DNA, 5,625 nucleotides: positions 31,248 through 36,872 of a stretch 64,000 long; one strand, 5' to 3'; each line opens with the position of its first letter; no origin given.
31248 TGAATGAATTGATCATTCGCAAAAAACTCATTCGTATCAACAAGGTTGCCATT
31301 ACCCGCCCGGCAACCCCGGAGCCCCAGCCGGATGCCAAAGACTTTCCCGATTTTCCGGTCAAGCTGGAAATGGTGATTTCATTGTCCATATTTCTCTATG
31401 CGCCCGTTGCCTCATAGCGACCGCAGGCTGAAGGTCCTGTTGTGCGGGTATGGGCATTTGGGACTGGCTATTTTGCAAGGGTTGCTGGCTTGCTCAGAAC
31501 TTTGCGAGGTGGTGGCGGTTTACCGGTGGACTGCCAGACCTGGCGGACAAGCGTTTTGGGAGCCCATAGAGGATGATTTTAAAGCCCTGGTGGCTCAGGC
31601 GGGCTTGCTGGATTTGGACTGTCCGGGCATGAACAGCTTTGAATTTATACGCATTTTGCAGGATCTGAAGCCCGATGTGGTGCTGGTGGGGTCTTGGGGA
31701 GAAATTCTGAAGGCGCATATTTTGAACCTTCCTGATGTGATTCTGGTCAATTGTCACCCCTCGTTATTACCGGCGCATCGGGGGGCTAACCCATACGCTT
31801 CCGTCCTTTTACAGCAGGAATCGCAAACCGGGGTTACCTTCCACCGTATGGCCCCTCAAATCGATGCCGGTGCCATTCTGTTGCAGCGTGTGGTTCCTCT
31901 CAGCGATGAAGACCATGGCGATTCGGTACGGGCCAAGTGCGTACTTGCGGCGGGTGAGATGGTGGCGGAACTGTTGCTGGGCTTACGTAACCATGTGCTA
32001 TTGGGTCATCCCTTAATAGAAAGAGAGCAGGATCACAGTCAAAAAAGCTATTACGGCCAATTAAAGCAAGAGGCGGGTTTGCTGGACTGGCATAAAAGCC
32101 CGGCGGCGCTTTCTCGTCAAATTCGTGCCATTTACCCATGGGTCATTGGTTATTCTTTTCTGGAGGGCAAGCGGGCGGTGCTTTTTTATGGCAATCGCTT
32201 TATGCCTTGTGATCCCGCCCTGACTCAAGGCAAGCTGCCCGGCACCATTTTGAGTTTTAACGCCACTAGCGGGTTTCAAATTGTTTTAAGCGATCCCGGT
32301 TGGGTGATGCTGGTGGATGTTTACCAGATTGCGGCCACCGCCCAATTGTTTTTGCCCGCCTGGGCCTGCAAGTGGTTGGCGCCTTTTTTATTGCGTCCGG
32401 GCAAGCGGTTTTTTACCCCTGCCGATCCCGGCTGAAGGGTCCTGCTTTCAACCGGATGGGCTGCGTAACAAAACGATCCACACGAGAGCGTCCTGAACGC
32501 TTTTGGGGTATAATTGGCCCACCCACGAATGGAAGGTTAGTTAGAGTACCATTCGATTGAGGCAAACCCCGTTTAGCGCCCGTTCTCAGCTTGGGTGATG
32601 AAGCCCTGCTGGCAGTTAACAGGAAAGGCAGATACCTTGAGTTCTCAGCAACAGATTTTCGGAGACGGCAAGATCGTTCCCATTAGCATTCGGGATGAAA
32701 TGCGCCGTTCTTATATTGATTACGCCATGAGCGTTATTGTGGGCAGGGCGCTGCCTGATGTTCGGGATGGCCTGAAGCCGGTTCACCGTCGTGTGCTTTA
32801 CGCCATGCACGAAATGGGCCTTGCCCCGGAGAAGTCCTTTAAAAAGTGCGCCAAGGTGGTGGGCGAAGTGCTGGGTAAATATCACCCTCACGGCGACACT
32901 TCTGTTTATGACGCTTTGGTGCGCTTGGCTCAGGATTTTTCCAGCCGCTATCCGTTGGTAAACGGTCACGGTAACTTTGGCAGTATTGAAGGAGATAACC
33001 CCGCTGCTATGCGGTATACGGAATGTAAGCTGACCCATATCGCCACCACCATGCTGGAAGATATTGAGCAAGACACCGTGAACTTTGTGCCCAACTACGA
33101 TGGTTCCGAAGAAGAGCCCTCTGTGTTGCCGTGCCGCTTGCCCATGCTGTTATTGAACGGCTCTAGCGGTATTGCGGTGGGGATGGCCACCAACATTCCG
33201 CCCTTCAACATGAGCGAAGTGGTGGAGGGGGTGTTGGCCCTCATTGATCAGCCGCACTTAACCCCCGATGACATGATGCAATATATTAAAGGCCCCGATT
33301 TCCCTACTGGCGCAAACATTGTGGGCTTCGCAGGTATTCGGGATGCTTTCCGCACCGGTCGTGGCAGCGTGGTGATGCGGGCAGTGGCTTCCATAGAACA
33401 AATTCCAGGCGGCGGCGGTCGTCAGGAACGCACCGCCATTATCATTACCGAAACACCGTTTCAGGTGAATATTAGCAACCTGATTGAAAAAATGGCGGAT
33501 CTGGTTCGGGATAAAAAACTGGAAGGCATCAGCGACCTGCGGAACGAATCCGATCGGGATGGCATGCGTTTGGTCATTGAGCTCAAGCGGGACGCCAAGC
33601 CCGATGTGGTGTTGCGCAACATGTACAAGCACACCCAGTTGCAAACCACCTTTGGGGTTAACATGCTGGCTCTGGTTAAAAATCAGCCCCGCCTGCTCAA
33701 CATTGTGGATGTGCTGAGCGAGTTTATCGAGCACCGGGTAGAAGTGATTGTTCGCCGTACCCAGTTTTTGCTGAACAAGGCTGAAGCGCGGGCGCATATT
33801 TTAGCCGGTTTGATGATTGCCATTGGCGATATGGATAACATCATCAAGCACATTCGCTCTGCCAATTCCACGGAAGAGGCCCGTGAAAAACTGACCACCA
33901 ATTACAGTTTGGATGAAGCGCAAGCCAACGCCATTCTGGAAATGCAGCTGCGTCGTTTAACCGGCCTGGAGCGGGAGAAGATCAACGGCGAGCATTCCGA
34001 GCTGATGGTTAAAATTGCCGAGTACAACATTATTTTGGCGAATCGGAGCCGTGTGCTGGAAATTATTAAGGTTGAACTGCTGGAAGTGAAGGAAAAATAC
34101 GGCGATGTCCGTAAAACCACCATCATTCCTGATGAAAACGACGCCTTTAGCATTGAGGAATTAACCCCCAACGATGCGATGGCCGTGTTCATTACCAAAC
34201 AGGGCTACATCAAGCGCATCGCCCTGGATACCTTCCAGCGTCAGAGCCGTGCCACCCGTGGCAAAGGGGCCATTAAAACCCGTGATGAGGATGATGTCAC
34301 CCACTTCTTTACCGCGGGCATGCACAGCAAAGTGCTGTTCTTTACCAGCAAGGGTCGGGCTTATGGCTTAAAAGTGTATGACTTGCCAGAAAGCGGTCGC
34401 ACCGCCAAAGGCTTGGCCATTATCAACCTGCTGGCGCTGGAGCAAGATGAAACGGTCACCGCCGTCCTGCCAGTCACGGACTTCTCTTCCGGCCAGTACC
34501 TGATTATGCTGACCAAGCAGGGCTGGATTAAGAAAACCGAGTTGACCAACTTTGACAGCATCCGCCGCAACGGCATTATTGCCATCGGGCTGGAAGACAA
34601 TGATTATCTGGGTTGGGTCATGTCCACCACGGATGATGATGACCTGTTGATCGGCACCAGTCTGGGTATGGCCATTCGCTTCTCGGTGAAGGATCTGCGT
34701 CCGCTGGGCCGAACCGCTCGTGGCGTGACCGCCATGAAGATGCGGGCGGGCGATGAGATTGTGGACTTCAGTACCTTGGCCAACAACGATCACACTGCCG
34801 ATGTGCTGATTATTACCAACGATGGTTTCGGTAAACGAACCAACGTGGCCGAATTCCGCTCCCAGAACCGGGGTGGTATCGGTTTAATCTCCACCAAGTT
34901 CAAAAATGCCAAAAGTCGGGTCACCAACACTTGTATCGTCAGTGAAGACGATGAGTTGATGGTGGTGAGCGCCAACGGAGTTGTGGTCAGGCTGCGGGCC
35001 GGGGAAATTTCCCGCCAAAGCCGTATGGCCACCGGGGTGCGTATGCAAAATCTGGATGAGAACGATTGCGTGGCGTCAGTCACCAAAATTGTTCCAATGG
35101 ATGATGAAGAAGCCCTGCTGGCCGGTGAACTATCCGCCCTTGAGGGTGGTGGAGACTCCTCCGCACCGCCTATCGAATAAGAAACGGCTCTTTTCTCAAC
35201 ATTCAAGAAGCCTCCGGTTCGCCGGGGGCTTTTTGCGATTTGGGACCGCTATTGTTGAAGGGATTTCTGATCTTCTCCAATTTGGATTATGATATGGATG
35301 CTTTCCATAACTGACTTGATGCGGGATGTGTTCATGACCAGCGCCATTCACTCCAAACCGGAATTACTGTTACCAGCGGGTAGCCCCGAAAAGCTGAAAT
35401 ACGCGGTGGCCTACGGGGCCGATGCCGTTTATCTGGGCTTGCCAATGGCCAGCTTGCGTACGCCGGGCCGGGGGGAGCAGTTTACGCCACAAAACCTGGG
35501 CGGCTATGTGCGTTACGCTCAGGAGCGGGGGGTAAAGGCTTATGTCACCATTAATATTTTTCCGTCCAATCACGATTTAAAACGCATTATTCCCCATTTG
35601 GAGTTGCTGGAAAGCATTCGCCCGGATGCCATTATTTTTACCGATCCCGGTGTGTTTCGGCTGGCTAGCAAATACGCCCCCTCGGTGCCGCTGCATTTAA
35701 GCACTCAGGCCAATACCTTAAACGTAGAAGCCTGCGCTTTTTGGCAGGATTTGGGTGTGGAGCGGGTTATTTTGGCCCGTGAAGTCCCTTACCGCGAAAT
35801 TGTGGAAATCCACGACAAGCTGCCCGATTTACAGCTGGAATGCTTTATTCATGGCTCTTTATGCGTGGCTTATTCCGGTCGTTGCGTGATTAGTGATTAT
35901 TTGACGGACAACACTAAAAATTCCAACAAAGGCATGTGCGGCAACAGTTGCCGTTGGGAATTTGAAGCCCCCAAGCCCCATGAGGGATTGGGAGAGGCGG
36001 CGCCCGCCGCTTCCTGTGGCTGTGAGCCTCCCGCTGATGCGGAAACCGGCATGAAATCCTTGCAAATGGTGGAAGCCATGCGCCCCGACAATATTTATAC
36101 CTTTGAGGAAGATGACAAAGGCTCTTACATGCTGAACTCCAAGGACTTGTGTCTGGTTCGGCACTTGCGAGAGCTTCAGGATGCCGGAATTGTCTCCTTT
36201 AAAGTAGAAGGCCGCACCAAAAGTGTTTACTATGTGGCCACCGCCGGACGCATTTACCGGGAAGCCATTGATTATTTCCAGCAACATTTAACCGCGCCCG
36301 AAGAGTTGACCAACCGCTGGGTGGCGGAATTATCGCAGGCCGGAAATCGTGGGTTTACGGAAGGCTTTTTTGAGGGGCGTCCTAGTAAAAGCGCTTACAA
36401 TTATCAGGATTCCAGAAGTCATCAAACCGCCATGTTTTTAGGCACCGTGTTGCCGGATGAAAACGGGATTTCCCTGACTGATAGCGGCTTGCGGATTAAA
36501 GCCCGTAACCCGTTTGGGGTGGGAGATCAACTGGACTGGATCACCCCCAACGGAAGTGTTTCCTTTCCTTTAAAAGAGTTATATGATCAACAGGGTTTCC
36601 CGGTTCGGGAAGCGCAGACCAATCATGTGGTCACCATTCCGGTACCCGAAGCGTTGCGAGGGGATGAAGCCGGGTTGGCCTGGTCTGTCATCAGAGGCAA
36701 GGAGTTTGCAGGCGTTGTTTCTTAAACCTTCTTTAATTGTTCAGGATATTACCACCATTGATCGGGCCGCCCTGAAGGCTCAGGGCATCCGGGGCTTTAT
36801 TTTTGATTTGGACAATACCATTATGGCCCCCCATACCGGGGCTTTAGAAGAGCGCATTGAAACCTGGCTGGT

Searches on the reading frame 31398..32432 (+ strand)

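Call 44: search_protein_families(library=pfam, proteins=[window:31398-32432:+], max_evalue=0.0001)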
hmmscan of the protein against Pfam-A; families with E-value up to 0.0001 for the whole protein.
window:31398-32432:+ (345 aa): 2 families
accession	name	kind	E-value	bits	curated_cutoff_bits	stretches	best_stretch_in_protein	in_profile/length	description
PF00551.24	Formyl_trans_N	-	2.2e-22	80.1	26.1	1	73-181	61-169/181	Formyl transferase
PF02911.23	Formyl_trans_C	-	1.9e-07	31.6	21.1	1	222-308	2-82/100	Formyl transferase, C-terminal domain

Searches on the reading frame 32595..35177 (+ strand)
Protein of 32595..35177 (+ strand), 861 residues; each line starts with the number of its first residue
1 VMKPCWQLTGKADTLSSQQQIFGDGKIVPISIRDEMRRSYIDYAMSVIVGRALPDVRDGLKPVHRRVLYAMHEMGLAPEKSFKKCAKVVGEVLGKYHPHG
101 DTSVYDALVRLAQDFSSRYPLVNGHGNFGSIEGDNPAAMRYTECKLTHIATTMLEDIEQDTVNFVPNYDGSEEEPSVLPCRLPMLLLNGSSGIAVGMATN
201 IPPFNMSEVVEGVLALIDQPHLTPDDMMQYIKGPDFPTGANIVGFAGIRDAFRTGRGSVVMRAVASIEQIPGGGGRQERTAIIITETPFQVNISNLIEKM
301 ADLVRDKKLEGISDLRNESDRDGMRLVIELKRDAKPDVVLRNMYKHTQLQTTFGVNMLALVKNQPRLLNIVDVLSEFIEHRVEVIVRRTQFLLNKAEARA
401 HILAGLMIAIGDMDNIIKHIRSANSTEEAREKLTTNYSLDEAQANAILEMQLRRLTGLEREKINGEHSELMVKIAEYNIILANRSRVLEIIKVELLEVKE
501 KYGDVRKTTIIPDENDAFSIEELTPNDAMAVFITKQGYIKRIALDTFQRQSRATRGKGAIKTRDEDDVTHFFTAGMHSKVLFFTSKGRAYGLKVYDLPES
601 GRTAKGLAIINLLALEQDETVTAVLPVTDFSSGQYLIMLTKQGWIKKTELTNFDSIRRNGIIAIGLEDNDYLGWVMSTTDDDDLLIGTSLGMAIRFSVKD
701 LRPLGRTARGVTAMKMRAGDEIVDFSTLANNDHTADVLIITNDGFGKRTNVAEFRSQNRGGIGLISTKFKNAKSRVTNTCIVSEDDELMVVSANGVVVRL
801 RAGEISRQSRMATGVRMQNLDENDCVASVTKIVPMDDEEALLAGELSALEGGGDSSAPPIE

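Call 44: search_protein_families(library=pfam, proteins=[window:32595-35177:+], max_evalue=0.0001)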
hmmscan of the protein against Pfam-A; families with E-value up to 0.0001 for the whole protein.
window:32595-35177:+ (861 aa): 2 families
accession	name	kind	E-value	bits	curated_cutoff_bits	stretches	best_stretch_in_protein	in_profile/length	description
PF00521.26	DNA_topoisoIV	-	4.5e-164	546.8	31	1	51-495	1-431/432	DNA gyrase/topoisomerase IV, subunit A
PF03989.18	DNA_gyraseA_C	-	3.4e-66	218.9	27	6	682-725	1-44/48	DNA gyrase C-terminal domain, beta-propeller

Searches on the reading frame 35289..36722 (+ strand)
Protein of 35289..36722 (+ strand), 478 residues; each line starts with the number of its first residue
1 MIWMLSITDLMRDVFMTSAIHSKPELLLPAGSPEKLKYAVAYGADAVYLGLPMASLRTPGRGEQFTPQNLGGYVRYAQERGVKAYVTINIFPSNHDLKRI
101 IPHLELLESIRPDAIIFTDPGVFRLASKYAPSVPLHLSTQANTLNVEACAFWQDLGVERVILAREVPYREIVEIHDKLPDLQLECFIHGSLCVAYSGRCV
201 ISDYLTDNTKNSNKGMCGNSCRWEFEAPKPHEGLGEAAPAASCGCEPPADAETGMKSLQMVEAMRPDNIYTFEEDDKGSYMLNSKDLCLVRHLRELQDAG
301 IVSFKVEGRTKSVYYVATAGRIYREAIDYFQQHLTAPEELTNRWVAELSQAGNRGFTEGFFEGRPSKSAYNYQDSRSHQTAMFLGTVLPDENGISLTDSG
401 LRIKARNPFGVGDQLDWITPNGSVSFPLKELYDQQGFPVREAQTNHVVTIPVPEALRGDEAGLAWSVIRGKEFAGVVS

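Call 44: search_protein_families(library=pfam, proteins=[window:35289-36722:+], max_evalue=0.0001)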
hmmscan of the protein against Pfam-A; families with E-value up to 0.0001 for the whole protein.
window:35289-36722:+ (478 aa): 2 families
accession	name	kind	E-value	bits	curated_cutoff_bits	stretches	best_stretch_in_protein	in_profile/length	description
PF01136.24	Peptidase_U32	-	7.3e-78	261.5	22.4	1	98-366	2-232/233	Peptidase family U32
PF16325.11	Peptidase_U32_C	-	8.5e-10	39.1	28.2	1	382-456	4-76/83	Peptidase family U32 C-terminal domain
